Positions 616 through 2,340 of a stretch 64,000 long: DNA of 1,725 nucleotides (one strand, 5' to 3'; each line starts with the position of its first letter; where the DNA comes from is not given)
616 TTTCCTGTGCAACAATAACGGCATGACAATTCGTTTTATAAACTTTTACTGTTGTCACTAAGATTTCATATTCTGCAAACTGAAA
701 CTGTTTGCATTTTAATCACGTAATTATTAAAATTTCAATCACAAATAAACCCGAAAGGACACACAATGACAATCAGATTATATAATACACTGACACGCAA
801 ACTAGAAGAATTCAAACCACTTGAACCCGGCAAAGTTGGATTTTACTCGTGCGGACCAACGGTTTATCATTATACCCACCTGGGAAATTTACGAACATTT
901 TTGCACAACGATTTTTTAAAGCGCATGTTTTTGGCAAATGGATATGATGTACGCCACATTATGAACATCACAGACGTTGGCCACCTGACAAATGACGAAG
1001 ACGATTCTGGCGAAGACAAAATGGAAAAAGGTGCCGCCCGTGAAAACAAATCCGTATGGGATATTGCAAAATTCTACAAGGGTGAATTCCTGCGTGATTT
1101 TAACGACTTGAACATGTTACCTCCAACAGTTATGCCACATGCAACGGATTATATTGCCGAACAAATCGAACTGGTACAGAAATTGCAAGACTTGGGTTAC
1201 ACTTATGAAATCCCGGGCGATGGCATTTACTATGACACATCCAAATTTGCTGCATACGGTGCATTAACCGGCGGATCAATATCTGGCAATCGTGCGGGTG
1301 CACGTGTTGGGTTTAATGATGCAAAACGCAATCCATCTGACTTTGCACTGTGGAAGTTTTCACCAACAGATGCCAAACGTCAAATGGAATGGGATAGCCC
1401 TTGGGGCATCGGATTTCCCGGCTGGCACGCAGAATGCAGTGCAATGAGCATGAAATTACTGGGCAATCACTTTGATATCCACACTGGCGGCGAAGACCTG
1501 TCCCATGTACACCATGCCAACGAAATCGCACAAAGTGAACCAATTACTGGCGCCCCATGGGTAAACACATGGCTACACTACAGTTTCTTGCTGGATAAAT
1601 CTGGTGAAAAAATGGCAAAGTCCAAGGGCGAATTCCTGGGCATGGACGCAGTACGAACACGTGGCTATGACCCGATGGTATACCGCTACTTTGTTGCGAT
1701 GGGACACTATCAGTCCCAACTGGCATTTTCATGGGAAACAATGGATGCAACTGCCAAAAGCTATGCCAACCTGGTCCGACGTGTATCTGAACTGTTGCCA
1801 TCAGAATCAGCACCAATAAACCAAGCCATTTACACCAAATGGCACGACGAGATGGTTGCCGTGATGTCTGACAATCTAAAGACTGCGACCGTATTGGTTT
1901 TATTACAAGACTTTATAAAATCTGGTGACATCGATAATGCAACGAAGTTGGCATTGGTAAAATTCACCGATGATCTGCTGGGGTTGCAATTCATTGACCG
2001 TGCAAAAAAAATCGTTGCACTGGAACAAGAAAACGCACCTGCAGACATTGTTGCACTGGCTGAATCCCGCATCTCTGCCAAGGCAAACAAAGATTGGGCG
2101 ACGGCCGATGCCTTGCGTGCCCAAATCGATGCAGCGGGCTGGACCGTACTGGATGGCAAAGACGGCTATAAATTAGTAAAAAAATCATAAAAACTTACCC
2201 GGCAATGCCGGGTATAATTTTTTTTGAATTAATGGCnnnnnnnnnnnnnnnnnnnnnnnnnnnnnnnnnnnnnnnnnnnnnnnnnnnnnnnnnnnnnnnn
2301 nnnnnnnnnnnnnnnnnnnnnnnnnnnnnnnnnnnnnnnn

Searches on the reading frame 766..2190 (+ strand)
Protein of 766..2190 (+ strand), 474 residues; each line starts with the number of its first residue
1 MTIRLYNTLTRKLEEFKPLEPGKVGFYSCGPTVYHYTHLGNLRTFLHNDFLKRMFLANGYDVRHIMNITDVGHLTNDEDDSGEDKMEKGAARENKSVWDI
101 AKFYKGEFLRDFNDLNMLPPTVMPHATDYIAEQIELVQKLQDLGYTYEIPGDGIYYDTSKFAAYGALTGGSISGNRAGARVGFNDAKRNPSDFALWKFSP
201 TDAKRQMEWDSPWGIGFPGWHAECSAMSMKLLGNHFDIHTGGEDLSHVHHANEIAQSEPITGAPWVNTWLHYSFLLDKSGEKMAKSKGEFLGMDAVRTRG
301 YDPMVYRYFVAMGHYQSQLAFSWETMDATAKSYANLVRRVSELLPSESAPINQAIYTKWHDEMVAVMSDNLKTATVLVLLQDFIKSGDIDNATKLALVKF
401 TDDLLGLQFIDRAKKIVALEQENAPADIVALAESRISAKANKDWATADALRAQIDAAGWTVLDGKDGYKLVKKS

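Call 111: find_encoding_contigs(protein=window:766-2190:+, flank=10000, max_places=3)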
Protein window:766-2190:+ (474 aa): 22 contigs read that carry it; 3 places shown.
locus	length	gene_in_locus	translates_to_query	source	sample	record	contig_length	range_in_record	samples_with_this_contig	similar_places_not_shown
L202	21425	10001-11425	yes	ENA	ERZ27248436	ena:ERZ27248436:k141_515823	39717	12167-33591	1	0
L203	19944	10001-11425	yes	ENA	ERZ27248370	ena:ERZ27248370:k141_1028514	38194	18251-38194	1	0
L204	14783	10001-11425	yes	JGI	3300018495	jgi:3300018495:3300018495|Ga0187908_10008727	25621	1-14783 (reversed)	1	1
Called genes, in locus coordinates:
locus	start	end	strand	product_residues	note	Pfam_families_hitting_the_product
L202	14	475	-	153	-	-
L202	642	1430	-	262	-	-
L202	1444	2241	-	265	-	PF01636:APH (weak)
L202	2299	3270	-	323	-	PF03462:PCRF, PF00472:RF-1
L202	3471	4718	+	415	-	-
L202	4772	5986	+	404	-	PF01520:Amidase_3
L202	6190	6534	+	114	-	PF01035:DNA_binding_1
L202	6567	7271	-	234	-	PF00578:AhpC-TSA, PF08534:Redoxin, PF10417:1-cysPrx_C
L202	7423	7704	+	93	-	PF00216:Bac_DNA_binding, PF18291:HU-HIG (weak)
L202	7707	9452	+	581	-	PF17848:Zn_ribbon_ACC, PF01039:Carboxyl_trans, PF03255:ACCA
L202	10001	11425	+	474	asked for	PF01406:tRNA-synt_1e, PF01921:tRNA-synt_1f (faint)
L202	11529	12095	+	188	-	PF06242:TrcR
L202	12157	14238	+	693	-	PF00140:Sigma70_r1_2, PF04546:Sigma70_ner, PF04542:Sigma70_r2, PF04539:Sigma70_r3, PF04545:Sigma70_r4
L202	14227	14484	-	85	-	-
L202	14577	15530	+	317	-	-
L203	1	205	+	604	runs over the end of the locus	PF00664:ABC_membrane, PF00005:ABC_tran, PF02463:SMC_N (weak)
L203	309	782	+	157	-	PF00572:Ribosomal_L13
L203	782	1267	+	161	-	PF00380:Ribosomal_S9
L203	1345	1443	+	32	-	-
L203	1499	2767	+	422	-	PF07498:Rho_N, PF07497:Rho_RNA_bind, PF00006:ATP-synt_ab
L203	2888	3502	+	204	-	-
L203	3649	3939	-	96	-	PF18291:HU-HIG, PF00216:Bac_DNA_binding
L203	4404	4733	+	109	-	-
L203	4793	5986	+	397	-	PF01520:Amidase_3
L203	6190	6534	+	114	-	PF01035:DNA_binding_1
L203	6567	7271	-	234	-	PF00578:AhpC-TSA, PF08534:Redoxin, PF10417:1-cysPrx_C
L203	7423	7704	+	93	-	PF00216:Bac_DNA_binding, PF18291:HU-HIG (weak)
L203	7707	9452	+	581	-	PF17848:Zn_ribbon_ACC, PF01039:Carboxyl_trans, PF03255:ACCA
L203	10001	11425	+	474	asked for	PF01406:tRNA-synt_1e, PF01921:tRNA-synt_1f (faint)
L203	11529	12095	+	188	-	PF06242:TrcR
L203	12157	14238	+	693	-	PF00140:Sigma70_r1_2, PF04546:Sigma70_ner, PF04542:Sigma70_r2, PF04539:Sigma70_r3, PF04545:Sigma70_r4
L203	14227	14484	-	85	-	-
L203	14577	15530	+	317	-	-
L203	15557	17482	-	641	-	PF26389:MamY_C (faint)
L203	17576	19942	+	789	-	?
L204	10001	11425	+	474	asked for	PF01406:tRNA-synt_1e, PF01921:tRNA-synt_1f (faint)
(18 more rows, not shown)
